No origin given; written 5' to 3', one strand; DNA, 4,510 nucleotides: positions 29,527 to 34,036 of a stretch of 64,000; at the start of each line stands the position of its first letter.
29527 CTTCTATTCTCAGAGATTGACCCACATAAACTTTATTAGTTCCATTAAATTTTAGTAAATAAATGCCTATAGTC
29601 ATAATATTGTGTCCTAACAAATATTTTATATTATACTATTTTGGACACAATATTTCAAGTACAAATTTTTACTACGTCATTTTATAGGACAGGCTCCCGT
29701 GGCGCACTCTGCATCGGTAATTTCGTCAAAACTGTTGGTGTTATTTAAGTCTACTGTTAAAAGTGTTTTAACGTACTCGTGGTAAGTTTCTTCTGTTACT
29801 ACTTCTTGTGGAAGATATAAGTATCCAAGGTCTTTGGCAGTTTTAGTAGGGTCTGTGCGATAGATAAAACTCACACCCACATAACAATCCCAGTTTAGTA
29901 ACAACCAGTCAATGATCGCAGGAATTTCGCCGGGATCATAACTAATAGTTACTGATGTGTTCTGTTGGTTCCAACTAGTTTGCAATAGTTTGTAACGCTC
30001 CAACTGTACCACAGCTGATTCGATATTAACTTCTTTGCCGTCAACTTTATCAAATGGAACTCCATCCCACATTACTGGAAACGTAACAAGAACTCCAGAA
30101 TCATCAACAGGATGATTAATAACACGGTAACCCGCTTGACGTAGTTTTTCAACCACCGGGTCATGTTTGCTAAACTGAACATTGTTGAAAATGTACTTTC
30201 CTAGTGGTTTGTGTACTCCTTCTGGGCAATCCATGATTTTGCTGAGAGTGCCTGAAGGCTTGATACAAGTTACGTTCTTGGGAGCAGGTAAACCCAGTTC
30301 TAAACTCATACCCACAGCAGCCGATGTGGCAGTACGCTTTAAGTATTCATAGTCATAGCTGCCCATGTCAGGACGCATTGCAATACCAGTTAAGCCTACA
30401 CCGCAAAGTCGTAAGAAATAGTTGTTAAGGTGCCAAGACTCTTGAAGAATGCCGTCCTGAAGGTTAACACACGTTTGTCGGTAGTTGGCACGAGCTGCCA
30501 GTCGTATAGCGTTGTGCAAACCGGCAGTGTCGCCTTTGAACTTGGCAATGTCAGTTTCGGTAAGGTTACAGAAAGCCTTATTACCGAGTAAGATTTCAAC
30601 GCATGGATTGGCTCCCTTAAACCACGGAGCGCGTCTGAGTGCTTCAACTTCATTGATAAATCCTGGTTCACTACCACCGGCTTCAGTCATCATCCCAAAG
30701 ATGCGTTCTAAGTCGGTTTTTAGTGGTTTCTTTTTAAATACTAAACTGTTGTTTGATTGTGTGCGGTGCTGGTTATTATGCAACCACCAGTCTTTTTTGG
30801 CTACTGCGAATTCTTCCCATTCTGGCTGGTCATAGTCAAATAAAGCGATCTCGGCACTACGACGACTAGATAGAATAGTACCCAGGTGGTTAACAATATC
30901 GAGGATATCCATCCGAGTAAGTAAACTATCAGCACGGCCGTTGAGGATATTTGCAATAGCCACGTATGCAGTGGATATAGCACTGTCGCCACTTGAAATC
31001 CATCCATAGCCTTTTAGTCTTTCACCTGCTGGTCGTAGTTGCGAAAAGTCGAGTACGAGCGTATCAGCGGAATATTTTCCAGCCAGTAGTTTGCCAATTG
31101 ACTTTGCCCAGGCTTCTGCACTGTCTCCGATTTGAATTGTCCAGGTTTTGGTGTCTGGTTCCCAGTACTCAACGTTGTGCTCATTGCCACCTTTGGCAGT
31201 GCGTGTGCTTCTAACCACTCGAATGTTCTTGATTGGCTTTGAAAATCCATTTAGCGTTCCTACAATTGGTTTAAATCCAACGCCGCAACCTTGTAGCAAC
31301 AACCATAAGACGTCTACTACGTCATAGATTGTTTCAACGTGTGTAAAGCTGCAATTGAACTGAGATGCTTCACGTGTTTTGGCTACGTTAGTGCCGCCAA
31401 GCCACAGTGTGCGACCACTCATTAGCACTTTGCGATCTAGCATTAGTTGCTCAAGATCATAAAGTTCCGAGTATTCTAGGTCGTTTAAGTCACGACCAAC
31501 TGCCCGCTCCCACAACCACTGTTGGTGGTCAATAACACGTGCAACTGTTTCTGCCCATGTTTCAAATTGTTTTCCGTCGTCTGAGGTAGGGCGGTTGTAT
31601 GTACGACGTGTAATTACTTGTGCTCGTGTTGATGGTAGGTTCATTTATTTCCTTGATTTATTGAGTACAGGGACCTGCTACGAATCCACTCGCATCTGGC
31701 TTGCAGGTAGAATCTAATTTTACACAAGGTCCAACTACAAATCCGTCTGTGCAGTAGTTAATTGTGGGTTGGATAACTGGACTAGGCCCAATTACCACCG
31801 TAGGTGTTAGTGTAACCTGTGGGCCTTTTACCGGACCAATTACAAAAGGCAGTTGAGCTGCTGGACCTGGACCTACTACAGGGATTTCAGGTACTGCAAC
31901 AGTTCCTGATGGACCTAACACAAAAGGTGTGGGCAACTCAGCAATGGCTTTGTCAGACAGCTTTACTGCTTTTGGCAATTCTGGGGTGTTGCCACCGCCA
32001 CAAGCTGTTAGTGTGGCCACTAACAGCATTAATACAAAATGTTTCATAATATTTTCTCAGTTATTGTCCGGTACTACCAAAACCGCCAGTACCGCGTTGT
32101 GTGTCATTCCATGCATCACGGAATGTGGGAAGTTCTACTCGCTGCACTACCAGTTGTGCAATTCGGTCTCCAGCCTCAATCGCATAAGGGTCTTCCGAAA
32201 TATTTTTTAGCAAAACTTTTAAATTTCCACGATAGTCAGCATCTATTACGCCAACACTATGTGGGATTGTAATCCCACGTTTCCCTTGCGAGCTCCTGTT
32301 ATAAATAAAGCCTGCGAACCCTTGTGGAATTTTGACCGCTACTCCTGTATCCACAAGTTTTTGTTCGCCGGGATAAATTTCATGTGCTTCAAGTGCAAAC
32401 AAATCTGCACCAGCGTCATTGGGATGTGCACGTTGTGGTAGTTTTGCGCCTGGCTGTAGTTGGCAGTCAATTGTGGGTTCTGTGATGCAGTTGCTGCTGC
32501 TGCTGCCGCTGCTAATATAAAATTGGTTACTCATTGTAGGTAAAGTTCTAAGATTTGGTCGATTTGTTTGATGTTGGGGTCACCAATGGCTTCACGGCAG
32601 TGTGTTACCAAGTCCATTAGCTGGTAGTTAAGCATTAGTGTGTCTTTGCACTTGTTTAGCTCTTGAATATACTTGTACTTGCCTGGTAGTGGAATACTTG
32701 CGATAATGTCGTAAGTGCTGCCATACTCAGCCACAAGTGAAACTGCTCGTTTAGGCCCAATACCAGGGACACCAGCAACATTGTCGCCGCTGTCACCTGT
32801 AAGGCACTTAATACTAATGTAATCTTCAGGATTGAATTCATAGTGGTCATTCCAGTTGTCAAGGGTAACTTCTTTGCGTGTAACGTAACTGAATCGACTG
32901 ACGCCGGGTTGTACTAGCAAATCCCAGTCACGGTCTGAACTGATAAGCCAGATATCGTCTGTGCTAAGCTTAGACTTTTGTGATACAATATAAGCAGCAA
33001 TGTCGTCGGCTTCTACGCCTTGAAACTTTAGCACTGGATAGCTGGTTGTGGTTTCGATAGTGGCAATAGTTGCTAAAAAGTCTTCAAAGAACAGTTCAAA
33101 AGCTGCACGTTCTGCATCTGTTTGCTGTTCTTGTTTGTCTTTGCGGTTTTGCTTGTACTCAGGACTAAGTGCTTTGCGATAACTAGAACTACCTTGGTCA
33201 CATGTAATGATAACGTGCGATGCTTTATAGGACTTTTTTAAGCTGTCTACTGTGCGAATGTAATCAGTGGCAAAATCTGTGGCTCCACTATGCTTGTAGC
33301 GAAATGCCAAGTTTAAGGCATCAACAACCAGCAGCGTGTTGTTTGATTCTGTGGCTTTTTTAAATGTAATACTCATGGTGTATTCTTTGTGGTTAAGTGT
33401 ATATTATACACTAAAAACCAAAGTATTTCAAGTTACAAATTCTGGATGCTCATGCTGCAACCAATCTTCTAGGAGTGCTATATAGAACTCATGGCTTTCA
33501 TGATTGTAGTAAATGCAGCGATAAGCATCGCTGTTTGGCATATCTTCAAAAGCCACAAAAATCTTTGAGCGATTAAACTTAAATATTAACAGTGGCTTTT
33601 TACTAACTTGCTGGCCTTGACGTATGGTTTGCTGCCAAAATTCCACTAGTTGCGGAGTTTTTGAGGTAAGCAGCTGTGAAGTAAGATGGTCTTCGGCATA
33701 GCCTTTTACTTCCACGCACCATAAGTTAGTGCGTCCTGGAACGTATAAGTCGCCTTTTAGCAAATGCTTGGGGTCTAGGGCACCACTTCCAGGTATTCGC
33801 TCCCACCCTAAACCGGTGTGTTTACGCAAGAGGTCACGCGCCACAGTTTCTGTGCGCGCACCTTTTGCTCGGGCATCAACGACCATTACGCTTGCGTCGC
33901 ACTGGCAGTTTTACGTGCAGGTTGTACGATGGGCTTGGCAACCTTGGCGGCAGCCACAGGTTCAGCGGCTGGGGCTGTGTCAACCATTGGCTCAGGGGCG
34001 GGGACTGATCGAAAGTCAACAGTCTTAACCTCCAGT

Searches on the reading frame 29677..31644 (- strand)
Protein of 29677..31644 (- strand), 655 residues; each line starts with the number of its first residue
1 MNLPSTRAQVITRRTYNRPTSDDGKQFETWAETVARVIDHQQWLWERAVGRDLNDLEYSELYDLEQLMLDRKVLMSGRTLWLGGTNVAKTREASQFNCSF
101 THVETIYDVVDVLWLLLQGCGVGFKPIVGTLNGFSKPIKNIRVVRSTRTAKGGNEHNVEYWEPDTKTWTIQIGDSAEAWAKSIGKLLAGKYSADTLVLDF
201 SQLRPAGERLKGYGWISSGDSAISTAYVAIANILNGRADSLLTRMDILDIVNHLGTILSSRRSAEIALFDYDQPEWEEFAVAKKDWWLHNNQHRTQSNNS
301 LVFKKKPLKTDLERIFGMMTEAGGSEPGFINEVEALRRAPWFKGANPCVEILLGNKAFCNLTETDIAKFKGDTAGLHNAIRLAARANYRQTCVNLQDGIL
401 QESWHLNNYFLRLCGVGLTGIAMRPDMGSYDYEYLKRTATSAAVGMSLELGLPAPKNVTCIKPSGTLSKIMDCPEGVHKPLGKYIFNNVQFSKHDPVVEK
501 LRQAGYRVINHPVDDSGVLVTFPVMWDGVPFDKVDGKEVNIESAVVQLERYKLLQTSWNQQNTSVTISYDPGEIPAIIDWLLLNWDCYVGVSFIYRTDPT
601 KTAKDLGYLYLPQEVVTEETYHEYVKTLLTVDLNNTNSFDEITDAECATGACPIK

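Call 3: search_protein_families(library=pfam, proteins=[window:29677-31644:-], max_evalue=0.01)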
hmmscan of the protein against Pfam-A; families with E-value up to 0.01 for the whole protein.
window:29677-31644:- (655 aa): 3 families
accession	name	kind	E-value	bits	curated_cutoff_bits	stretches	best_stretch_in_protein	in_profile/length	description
PF17975.6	RNR_Alpha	-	5.8e-09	36.8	26.4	1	9-85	22-101/101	Ribonucleotide reductase alpha domain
PF21995.1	RNR-II_ins_dom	-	1.5e-06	28.8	27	1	158-233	25-106/107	B12-dependent ribonucleotide reductase, insertion domain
PF02867.20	Ribonuc_red_lgC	-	9.7e-05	21.6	23.9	1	342-422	206-292/523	Ribonucleotide reductase, barrel domain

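Call 4: search_protein_families(library=phrogs, proteins=[window:29677-31644:-], max_evalue=0.01)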
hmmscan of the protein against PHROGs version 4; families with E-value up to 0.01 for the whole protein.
window:29677-31644:- (655 aa): 1 family
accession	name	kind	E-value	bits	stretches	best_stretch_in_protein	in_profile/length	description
phrog_367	-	DNA, RNA and nucleotide metabolism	2.6e-166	555.7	1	6-655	33-697/701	ribonucleotide reductase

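Call 14: search_dna_similar(query=window:29677-31644:-, collection=phages, mode=protein, max_rows=15, max_evalue=1e-20)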
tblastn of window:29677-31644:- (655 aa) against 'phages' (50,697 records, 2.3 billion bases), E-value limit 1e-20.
Records with a match: 621; places in all: 621; records where one place covers at least 80% of the query: 597.
Best place of each record, by identity: 60-80% 19; <60% 602.
By first word of the organism name: Mycobacterium 238; Streptomyces 208; Rhodococcus 44; Gordonia 26; Roseobacter 22; Pseudomonas 15; Thermus 13; Nodularia 9; Sinorhizobium 8; Lentibacter 5; and 17 more.
By host as written in the record: Mycobacterium smegmatis mc2 155 186; Streptomyces griseus ATCC 10137 56; Streptomyces lividans JI 1326 41; Rhodococcus erythropolis RIA 643 36; Mycobacterium smegmatis mc#155 26; Gordonia terrae 3612 23; - 21; Streptomyces coelicolor 15; and 78 more.
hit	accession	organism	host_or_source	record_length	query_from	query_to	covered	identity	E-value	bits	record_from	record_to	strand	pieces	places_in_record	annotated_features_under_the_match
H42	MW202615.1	Caudoviricetes sp.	Manatee Spring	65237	1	655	100%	70.6%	5e-158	965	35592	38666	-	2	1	ribonucleoside-triphosphate reductase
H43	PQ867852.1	phage T4S1-k141_462158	Crassostrea hongkongensis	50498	5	655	99%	65.8%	0e+0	883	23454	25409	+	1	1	ribonucleoside-triphosphate reductase adenosylcobalamin-dependent ...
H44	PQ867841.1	phage T4S1-k141_502596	Crassostrea hongkongensis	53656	5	655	99%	65.8%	0e+0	876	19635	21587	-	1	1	ribonucleoside-triphosphate reductase adenosylcobalamin-dependent ...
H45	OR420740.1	Roseobacter phage CRP-114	Paracoccaceae bacterium strain FZCC0023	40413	3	655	100%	62.0%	0e+0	798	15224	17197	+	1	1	ribonucleotide reductase | nucleotide pyrophosphohydrolase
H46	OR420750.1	Roseobacter phage CRP-361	Paracoccaceae bacterium strain FZCC0042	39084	3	655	100%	62.0%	0e+0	797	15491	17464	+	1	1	ribonucleotide reductase | hypothetical protein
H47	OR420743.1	Roseobacter phage CRP-125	Paracoccaceae bacterium strain FZCC0023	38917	5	655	99%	62.1%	0e+0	779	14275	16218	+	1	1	ribonucleotide reductase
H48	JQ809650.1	Celeribacter phage P12053L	Celeribacter sp. IMCC12053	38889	5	655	99%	61.9%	0e+0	788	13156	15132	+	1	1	class II ribonucleotide reductase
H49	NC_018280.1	Celeribacter phage P12053L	Celeribacter sp. IMCC12053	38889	5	655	99%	61.9%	0e+0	788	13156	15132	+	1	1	ribonucleotide reductase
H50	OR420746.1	Roseobacter phage CRP-227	Paracoccaceae bacterium strain FZCC0040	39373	3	655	100%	61.7%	0e+0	794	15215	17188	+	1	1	ribonucleotide reductase | nucleotide pyrophosphohydrolase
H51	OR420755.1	Roseobacter phage CRP-113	Paracoccaceae bacterium strain FZCC0023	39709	6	655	99%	61.5%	0e+0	776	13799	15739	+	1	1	ribonucleotide reductase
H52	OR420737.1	Roseobacter phage CRP-171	Paracoccaceae bacterium strain FZCC0023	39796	6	655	99%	61.0%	0e+0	774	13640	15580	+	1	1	ribonucleotide reductase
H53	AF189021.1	Roseobacter phage SIO1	Rosebacter SIO67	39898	5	655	99%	60.2%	0e+0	780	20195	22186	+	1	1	RP ribonucleotide reductase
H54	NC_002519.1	Roseobacter phage SIO1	Rosebacter SIO67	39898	5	655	99%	60.2%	0e+0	780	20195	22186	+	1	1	ribonucleotide reductase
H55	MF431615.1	Lentibacter phage vB_LenP_ICBM3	Lentibacter sp. SH36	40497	5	655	99%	60.2%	0e+0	776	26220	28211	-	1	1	hypothetical protein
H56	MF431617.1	Lentibacter phage vB_LenP_ICBM1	Lentibacter sp. SH36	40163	5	655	99%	60.2%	0e+0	775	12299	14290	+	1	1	cobalamin dependent ribonucleotide reductase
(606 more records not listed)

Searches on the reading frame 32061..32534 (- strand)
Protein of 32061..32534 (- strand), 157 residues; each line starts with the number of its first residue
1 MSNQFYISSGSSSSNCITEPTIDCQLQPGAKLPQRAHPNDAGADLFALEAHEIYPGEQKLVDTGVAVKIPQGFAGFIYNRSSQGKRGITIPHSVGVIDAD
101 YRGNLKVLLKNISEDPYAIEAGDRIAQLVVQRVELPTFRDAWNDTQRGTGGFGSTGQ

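Call 17: search_protein_families(library=phrogs, proteins=[window:32061-32534:-], max_evalue=0.001)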
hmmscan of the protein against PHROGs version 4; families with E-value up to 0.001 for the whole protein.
window:32061-32534:- (157 aa): 2 families
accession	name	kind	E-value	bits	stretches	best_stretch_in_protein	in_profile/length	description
phrog_135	-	DNA, RNA and nucleotide metabolism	8.2e-54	184.8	1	22-156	148-290/463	dUTPase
phrog_1663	-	DNA, RNA and nucleotide metabolism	4e-12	46.9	1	49-134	110-195/303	dCTP deaminase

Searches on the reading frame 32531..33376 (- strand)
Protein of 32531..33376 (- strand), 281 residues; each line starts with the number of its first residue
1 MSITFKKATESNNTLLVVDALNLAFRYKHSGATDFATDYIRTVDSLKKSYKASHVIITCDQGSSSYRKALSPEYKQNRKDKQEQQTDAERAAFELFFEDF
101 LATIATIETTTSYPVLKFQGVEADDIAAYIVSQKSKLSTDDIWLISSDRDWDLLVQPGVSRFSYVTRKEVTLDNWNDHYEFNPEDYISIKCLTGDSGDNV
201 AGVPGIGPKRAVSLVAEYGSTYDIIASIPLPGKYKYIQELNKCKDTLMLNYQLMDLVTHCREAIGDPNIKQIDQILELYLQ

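Call 17: search_protein_families(library=phrogs, proteins=[window:32531-33376:-], max_evalue=0.001)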
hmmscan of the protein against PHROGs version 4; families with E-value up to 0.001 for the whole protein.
window:32531-33376:- (281 aa): 3 families
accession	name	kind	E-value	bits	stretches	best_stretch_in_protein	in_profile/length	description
phrog_107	-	DNA, RNA and nucleotide metabolism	5.7e-43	148.8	1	9-261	115-364/542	exonuclease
phrog_32545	-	unknown function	3.4e-07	31.2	1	51-176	46-167/186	-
phrog_26716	-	DNA, RNA and nucleotide metabolism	3.9e-05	24.2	1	65-160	138-233/353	polymerase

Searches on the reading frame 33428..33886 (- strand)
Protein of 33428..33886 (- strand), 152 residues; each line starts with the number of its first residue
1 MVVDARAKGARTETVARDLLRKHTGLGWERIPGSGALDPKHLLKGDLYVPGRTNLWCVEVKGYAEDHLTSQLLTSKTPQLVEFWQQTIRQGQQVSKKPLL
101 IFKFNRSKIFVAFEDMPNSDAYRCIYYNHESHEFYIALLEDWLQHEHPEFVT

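Call 17: search_protein_families(library=phrogs, proteins=[window:33428-33886:-], max_evalue=0.001)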
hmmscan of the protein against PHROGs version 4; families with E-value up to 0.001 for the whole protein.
window:33428-33886:- (152 aa): 1 family
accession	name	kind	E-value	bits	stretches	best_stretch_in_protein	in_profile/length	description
phrog_244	-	DNA, RNA and nucleotide metabolism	6.3e-21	76.5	1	2-113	5-101/186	RusA-like Holliday junction resolvase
